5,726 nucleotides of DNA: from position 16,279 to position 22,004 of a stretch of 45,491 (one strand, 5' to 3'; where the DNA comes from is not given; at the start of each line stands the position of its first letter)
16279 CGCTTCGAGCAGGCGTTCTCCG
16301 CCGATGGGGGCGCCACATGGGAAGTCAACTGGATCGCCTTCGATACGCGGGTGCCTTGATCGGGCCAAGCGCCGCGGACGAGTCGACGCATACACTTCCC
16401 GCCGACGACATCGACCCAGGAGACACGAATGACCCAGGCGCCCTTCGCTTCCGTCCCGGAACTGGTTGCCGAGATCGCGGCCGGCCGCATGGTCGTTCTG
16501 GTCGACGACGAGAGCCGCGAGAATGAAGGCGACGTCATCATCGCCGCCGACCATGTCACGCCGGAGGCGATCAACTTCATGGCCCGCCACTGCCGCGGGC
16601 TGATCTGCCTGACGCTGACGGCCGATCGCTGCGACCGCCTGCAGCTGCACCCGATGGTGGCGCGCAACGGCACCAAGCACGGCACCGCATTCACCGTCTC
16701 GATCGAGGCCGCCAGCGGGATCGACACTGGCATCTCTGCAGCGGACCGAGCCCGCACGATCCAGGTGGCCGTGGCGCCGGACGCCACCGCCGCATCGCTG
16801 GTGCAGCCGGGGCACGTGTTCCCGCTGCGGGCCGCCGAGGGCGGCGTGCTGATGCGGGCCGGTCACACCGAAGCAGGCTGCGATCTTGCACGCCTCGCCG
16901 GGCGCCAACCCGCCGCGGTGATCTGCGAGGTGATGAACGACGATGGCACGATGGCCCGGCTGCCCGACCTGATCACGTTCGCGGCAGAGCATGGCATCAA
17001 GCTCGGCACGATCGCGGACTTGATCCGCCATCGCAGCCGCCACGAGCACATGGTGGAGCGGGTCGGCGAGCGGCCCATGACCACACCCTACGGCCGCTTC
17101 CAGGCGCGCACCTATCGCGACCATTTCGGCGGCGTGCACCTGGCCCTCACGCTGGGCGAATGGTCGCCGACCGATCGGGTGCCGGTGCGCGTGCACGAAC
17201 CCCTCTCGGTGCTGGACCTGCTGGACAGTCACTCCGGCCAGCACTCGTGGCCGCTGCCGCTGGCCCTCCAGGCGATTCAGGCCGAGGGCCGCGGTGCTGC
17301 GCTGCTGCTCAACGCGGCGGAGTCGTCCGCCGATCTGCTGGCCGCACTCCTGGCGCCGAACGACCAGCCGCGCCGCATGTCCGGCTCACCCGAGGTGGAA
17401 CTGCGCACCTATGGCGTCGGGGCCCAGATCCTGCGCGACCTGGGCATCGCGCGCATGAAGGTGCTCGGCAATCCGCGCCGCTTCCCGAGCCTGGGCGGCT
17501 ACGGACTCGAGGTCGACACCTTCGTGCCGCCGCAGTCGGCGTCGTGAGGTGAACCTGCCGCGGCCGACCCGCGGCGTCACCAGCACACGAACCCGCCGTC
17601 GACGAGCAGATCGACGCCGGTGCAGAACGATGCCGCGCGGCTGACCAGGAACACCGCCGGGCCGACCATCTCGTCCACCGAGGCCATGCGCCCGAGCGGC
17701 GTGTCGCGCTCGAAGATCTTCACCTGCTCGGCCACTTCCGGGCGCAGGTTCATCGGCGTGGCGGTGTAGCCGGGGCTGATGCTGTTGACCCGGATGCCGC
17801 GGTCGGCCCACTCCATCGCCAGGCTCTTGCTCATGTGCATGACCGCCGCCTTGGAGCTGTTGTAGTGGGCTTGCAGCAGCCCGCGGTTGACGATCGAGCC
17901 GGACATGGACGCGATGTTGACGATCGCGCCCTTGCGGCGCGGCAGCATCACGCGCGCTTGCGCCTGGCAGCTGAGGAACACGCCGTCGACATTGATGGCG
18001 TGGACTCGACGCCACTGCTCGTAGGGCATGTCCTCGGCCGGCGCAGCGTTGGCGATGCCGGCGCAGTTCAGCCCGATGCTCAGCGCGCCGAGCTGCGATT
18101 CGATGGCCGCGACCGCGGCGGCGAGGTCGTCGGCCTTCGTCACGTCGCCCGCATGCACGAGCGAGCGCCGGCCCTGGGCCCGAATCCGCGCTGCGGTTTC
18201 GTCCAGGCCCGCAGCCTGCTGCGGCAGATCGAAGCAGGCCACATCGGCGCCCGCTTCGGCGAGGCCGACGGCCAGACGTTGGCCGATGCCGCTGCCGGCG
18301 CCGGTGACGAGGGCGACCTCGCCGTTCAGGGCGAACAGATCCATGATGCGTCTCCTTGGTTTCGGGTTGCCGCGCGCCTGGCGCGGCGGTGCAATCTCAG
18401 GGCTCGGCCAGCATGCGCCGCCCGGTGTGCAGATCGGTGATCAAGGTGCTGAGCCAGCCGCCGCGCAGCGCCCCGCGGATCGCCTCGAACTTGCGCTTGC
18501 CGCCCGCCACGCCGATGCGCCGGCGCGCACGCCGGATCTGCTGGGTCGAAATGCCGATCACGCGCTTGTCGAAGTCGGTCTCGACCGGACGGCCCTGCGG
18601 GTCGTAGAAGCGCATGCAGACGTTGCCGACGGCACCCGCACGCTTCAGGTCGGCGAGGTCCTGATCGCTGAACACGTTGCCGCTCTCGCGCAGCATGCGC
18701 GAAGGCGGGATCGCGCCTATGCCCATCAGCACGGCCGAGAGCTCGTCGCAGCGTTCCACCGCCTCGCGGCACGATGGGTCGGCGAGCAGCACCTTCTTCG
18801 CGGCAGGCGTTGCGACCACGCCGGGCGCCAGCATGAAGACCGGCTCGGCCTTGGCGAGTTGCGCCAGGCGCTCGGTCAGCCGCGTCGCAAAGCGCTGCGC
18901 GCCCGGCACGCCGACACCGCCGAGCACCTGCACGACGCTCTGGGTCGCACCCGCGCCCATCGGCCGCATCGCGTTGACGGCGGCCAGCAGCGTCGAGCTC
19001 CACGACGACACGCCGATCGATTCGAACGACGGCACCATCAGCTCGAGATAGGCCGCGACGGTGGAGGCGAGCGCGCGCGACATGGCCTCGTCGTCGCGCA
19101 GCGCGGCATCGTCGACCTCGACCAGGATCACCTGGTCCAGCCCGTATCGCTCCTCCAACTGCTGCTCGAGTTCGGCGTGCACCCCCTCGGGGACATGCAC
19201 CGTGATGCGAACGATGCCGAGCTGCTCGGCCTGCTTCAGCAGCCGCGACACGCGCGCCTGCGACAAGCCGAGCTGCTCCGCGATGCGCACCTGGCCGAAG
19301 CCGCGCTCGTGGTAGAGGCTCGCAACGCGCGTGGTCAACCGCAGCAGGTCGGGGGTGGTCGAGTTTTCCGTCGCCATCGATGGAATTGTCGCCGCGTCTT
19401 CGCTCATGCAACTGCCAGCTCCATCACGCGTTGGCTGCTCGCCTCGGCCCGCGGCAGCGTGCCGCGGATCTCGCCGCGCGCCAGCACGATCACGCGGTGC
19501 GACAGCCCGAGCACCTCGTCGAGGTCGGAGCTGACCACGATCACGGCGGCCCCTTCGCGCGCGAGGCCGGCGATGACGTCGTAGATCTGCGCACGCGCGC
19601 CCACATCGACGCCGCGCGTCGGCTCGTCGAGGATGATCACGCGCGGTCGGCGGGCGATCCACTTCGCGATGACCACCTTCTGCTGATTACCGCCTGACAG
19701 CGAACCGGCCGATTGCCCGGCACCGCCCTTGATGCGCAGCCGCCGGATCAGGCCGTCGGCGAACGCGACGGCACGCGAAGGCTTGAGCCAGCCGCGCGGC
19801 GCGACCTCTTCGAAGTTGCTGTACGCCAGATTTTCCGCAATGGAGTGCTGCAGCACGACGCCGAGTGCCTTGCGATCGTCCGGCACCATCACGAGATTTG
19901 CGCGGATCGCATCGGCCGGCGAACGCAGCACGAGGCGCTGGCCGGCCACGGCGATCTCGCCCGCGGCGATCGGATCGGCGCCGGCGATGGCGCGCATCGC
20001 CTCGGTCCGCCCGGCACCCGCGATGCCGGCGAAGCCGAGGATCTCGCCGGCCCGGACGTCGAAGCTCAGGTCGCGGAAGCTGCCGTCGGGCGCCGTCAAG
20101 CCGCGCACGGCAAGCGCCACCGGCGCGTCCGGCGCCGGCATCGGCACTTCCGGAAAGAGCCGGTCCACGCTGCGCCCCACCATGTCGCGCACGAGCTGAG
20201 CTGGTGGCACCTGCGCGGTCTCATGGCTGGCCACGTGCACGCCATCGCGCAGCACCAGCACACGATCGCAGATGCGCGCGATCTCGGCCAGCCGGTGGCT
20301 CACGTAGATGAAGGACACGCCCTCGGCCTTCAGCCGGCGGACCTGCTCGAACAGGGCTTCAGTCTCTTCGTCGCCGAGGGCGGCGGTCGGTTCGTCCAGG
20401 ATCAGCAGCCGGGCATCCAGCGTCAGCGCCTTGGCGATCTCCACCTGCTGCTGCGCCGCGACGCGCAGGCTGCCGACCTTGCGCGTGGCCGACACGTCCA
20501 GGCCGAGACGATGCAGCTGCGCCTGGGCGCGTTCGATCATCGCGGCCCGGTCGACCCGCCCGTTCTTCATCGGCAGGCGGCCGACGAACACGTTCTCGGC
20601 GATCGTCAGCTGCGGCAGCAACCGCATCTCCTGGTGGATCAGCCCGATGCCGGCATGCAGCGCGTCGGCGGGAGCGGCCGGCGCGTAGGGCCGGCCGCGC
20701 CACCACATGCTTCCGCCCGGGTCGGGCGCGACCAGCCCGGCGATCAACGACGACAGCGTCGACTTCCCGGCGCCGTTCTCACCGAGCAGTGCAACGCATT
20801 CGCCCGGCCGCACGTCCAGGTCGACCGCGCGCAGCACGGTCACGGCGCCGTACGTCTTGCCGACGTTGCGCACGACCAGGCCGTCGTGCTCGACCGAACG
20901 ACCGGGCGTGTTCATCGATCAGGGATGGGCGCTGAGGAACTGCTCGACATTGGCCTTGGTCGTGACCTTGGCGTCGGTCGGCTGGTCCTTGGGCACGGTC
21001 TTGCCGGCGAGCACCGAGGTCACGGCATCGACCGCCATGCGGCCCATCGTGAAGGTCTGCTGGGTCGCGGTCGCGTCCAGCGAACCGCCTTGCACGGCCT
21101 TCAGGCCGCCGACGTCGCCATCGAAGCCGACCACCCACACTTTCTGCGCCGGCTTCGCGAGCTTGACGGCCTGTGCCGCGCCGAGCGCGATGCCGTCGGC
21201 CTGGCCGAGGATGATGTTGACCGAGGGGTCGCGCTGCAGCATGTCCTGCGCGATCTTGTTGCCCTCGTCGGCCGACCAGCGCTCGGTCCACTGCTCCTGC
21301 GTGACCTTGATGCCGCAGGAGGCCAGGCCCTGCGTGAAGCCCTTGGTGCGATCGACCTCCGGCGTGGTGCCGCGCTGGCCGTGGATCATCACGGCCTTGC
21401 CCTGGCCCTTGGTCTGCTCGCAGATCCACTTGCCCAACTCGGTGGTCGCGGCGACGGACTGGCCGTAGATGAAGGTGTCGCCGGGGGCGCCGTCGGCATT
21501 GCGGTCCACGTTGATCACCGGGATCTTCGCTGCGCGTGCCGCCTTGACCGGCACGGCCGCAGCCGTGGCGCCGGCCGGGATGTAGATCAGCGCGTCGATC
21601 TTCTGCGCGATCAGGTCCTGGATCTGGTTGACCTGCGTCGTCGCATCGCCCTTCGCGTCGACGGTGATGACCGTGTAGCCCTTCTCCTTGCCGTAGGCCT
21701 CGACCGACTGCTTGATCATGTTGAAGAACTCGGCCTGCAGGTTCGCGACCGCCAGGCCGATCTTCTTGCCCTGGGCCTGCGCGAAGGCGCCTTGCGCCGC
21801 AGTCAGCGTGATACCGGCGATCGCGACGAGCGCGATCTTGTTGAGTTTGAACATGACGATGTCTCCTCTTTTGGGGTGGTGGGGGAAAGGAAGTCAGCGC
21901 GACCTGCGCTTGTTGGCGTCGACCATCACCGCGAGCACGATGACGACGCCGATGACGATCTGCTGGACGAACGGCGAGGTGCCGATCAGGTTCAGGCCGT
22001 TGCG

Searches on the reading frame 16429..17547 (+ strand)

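Call 16: search_protein_families(library=pfam, proteins=[window:16429-17547:+], max_evalue=0.001)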
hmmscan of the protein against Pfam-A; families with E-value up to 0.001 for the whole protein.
window:16429-17547:+ (372 aa): 2 families
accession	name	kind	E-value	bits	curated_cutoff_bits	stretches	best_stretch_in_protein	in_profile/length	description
PF00926.24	DHBP_synthase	-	5.3e-84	280.9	26.4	1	11-200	2-190/191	3,4-dihydroxy-2-butanone 4-phosphate synthase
PF00925.25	GTP_cyclohydro2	-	4.6e-36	124.3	23.3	1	211-367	2-165/165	GTP cyclohydrolase II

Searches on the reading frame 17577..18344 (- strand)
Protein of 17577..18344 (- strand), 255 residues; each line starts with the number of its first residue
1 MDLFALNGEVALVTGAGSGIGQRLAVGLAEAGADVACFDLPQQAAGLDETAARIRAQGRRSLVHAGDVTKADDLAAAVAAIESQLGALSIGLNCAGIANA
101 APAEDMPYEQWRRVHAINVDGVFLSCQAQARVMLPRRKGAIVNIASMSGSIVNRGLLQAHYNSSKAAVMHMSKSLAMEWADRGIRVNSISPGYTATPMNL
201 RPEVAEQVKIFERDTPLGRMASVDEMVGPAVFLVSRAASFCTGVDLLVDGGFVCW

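Call 16: search_protein_families(library=pfam, proteins=[window:17577-18344:-], max_evalue=0.001)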
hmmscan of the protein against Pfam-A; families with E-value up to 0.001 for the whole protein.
window:17577-18344:- (255 aa): 3 families
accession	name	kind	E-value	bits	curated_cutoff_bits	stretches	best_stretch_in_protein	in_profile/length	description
PF13561.12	adh_short_C2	-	5.6e-58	196.7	27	1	15-252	1-235/236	Enoyl-(Acyl carrier protein) reductase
PF00106.31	adh_short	-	9.1e-50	169.3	26.6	1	10-199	2-187/195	short chain dehydrogenase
PF08659.16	KR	-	2.2e-11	44.4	22.6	1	11-192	3-176/180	KR domain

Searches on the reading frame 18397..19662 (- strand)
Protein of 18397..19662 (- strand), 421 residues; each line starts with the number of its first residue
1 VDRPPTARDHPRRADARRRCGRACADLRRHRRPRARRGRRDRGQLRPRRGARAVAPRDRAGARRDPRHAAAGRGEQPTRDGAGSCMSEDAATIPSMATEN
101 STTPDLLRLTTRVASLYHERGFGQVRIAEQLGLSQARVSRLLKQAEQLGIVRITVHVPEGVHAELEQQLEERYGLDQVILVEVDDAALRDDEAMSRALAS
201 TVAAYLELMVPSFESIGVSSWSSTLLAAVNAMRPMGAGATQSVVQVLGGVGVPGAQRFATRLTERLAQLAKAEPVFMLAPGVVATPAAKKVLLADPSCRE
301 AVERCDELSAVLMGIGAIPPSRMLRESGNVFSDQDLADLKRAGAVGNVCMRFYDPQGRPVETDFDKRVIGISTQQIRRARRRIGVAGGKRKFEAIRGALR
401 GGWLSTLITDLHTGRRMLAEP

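Call 16: search_protein_families(library=pfam, proteins=[window:18397-19662:-], max_evalue=0.001)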
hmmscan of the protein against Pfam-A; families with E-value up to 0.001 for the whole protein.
window:18397-19662:- (421 aa): 2 families
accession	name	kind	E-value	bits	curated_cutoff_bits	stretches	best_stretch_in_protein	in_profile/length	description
PF04198.19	Sugar-bind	-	2.1e-54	184.8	27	1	163-419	7-257/257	Putative sugar-binding domain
PF13412.12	HTH_24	-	0.00088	19.2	21.9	0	124-152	20-48/48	Winged helix-turn-helix DNA-binding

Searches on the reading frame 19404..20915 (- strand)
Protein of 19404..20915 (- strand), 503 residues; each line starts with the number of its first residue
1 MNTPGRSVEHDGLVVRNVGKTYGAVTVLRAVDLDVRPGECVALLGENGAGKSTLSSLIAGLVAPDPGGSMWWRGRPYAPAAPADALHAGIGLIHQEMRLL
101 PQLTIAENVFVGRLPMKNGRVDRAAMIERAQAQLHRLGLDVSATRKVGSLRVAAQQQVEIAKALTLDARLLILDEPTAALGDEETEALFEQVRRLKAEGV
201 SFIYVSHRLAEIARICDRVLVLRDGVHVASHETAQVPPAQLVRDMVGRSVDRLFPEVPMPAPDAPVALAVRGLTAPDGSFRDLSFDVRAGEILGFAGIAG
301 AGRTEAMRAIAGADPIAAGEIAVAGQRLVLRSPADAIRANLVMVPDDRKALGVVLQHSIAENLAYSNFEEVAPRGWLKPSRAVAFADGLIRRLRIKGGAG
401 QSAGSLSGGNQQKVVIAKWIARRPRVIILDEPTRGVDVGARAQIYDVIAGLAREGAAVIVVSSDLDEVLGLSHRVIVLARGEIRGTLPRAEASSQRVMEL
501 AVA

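Call 16: search_protein_families(library=pfam, proteins=[window:19404-20915:-], max_evalue=0.001)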
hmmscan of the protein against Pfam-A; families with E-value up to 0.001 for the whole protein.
window:19404-20915:- (503 aa): 2 families
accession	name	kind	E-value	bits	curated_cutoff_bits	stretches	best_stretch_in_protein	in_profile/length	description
PF00005.33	ABC_tran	-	6.6e-51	173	25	2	28-178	1-137/137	ABC transporter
PF13304.12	AAA_21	-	1e-07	32.8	27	0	394-462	226-297/304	AAA domain, putative AbiEii toxin, Type IV TA system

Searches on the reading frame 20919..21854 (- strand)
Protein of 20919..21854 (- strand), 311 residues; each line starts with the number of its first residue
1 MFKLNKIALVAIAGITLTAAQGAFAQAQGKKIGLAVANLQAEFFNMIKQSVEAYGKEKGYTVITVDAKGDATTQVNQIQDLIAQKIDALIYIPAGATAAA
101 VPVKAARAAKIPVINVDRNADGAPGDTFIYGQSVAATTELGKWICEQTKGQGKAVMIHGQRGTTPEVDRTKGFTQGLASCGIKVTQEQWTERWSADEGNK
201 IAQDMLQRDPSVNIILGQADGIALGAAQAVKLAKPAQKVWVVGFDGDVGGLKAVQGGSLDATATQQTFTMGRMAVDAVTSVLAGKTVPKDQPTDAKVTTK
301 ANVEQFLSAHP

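Call 16: search_protein_families(library=pfam, proteins=[window:20919-21854:-], max_evalue=0.001)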
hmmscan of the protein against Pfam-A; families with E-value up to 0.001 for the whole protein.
window:20919-21854:- (311 aa): 3 families
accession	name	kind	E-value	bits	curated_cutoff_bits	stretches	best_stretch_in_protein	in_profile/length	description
PF13407.12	Peripla_BP_4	-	3.9e-51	174.5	35.1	1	32-285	1-257/258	Periplasmic binding protein domain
PF00532.27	Peripla_BP_1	-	2.8e-19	70.1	22.2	1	30-280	2-259/281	Periplasmic binding proteins and sugar binding domain of LacI family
PF13377.12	Peripla_BP_3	-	8.1e-06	26.5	26.5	1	155-290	13-153/167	Periplasmic binding protein-like domain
